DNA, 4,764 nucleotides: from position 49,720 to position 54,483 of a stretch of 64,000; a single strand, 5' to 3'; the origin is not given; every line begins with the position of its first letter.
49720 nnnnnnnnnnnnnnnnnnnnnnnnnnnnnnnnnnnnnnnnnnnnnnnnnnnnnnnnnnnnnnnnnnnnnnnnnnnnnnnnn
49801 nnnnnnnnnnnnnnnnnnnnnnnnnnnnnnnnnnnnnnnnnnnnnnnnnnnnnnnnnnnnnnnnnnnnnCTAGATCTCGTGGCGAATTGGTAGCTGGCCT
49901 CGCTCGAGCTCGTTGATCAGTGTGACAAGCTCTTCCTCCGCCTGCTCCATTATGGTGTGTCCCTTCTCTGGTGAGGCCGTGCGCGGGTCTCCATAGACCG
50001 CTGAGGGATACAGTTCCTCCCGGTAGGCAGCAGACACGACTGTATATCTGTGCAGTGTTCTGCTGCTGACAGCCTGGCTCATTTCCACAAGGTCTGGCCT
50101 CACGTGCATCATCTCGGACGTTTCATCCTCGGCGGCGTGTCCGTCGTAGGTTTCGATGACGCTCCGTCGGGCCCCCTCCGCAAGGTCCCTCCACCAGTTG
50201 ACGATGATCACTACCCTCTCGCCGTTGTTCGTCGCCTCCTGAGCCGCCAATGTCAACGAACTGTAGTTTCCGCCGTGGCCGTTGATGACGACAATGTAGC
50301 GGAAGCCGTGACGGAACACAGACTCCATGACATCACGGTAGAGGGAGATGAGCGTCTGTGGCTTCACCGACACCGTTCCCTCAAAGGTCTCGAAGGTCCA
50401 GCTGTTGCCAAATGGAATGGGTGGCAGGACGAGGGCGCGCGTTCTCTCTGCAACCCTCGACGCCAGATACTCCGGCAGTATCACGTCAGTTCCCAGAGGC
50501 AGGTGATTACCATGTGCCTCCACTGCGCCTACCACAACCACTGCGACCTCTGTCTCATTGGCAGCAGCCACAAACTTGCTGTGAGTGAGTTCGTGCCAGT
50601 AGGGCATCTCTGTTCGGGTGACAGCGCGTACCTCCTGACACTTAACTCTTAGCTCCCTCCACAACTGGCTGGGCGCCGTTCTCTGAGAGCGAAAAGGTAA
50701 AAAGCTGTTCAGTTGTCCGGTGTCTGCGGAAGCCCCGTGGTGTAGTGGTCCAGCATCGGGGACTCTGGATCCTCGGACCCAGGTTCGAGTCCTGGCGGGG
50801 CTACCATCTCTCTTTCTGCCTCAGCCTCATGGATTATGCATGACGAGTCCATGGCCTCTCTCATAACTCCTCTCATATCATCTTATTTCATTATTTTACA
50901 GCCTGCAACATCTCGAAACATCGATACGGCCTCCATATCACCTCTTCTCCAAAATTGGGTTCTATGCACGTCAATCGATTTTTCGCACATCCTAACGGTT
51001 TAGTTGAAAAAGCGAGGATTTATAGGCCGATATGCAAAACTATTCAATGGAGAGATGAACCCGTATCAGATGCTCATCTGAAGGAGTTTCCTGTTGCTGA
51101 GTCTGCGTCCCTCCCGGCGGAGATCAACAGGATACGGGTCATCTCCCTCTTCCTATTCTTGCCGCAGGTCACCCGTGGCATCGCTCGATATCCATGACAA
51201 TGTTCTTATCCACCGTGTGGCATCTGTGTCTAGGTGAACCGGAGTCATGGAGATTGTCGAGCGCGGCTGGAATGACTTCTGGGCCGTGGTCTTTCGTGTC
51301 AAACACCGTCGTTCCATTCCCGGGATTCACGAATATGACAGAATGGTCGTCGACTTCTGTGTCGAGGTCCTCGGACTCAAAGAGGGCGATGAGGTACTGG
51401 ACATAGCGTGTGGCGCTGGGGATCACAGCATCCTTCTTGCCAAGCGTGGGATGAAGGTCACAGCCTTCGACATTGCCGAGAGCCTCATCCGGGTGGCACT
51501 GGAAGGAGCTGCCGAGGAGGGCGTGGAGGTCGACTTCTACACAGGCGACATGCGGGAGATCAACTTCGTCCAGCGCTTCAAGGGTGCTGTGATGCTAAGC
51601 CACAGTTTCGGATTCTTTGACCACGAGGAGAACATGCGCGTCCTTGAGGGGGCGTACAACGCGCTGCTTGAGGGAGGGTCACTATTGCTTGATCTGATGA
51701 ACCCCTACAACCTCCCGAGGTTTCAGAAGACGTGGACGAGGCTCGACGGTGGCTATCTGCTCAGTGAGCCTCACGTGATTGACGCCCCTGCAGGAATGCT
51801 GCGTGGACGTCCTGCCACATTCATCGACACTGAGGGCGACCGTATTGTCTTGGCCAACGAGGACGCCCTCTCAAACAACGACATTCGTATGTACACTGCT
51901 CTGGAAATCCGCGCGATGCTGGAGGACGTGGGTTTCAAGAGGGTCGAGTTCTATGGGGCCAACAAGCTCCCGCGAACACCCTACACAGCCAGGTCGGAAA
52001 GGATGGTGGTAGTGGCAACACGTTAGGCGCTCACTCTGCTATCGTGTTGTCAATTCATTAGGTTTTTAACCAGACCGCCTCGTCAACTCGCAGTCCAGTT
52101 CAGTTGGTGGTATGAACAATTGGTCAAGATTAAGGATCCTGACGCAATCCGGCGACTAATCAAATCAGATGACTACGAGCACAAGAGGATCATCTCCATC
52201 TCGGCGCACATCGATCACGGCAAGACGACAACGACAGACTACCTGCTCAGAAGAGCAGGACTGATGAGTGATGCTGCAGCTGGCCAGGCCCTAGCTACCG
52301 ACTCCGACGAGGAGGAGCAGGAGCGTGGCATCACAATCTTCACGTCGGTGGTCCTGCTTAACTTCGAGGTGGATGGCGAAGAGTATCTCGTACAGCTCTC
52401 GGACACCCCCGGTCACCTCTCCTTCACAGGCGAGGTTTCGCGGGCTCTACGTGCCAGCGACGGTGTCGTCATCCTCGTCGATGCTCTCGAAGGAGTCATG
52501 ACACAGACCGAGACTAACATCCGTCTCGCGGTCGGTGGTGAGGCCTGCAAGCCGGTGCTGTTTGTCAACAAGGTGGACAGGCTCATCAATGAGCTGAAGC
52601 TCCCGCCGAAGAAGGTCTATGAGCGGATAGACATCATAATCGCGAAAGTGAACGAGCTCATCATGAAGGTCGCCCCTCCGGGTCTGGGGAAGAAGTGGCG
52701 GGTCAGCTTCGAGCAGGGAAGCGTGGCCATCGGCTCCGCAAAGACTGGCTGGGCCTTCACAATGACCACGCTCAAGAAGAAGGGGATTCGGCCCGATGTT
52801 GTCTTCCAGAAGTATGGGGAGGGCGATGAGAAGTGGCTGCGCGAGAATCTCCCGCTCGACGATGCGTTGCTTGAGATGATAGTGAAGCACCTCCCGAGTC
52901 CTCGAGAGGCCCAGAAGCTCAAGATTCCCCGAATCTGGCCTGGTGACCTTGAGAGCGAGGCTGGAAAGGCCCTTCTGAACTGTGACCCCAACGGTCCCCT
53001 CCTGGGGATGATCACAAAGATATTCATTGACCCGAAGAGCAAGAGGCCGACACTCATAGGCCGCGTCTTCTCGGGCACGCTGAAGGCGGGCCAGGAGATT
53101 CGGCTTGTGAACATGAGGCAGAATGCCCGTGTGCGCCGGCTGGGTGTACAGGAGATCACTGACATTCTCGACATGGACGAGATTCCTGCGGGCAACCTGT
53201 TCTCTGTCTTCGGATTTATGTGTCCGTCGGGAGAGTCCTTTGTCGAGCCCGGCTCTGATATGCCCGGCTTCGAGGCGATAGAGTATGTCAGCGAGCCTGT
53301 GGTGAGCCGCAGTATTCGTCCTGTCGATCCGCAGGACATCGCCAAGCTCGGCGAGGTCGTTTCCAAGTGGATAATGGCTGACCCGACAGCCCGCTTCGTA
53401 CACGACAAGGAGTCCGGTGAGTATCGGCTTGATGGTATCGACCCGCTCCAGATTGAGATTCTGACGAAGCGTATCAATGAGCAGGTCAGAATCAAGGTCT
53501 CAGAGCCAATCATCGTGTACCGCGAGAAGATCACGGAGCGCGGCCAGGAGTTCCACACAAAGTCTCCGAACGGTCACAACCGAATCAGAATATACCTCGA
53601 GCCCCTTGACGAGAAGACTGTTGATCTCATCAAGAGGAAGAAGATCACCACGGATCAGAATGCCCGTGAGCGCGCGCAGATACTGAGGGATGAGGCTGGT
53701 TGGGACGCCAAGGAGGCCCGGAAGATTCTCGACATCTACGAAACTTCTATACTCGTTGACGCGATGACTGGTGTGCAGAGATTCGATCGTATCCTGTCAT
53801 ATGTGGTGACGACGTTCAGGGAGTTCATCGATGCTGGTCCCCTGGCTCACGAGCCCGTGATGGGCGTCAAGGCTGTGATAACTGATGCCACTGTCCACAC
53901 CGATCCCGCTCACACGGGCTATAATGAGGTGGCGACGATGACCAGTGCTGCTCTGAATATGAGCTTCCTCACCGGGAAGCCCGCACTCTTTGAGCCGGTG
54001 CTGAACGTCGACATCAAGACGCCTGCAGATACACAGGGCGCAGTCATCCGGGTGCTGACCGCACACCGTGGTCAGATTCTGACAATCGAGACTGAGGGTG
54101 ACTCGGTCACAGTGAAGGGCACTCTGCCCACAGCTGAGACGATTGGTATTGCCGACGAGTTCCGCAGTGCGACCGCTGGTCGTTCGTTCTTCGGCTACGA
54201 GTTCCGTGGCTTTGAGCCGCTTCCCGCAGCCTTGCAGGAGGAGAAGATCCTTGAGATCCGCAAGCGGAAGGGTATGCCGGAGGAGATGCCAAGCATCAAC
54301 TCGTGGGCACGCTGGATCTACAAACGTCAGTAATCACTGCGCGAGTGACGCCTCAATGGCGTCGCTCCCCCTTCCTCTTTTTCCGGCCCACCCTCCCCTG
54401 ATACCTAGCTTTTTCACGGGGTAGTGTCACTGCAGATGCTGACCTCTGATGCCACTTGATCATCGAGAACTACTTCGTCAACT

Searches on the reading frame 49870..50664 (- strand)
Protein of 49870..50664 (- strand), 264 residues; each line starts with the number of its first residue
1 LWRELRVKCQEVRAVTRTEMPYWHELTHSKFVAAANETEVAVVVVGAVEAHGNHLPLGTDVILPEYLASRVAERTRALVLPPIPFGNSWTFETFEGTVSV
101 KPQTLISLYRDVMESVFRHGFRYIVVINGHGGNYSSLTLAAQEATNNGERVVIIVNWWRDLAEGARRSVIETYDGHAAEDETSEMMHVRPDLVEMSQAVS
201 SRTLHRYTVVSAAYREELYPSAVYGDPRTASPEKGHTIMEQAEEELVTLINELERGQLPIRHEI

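Call 28: search_protein_families(library=pfam, proteins=[window:49870-50664:-], max_evalue=0.001)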
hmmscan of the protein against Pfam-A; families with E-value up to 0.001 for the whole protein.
window:49870-50664:- (264 aa): 1 family
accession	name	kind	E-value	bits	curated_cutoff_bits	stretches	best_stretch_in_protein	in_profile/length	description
PF02633.19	Creatininase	-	2.1e-66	224.2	31.3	1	24-250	1-238/238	Creatinine amidohydrolase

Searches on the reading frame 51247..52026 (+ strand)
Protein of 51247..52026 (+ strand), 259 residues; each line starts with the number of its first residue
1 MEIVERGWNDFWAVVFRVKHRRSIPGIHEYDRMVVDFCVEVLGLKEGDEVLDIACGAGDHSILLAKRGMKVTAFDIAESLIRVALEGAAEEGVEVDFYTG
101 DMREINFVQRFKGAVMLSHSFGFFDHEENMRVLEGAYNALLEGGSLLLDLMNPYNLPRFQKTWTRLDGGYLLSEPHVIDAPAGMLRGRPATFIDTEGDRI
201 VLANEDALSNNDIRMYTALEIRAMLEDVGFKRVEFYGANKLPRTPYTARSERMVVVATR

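Call 28: search_protein_families(library=pfam, proteins=[window:51247-52026:+], max_evalue=0.001)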
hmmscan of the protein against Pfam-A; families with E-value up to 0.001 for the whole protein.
window:51247-52026:+ (259 aa): 11 families
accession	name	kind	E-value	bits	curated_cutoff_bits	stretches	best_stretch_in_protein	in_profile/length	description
PF13649.12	Methyltransf_25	-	3.7e-16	60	27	1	50-144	1-97/97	Methyltransferase domain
PF01209.24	Ubie_methyltran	-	3.2e-11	43.5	20.1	1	34-148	35-151/233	ubiE/COQ5 methyltransferase family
PF13847.12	Methyltransf_31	-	3.9e-11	43.3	27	1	45-152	2-113/145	Methyltransferase domain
PF08241.18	Methyltransf_11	-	1.8e-10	41.7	21.2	1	51-147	1-94/95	Methyltransferase domain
PF13489.12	Methyltransf_23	-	2e-06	28.1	27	1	41-231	16-160/164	Methyltransferase domain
PF02353.26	CMAS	-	2e-05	24.5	27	1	31-150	47-166/273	Mycolic acid cyclopropane synthetase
PF05175.20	MTS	-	7.2e-05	22.9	23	1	39-111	24-99/170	Methyltransferase small domain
PF03848.20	TehB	-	0.00021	21.2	20.4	1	49-130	33-114/193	Tellurite resistance protein TehB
PF08242.18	Methyltransf_12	-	0.00038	21.6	30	1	51-145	1-97/98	Methyltransferase domain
PF00398.26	RrnaAD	-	0.00045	19.8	24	1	30-109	14-92/263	Ribosomal RNA adenine dimethylase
PF05958.17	tRNA_U5-meth_tr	-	0.00059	19.4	23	1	34-92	190-247/357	tRNA (Uracil-5-)-methyltransferase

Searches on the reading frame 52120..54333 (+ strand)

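Call 28: search_protein_families(library=pfam, proteins=[window:52120-54333:+], max_evalue=0.001)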
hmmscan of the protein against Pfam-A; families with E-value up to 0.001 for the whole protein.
window:52120-54333:+ (737 aa): 5 families
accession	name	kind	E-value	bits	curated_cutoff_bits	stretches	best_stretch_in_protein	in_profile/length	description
PF00009.33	GTP_EFTU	-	1.6e-43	148.9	26.5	1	23-260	4-188/188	Elongation factor Tu GTP binding domain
PF00679.30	EFG_C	-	3.7e-22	78.6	27.9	1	623-708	2-88/89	Elongation factor G C-terminus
PF03764.24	EFG_IV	-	5.1e-15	55.8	24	1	511-618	9-119/121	Elongation factor G, domain IV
PF14492.12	EFG_III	-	6.2e-12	45.8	27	1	390-460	1-71/75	Elongation Factor G, domain III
PF03144.31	GTP_EFTU_D2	-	6.3e-06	27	30.3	1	313-363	5-60/73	Elongation factor Tu domain 2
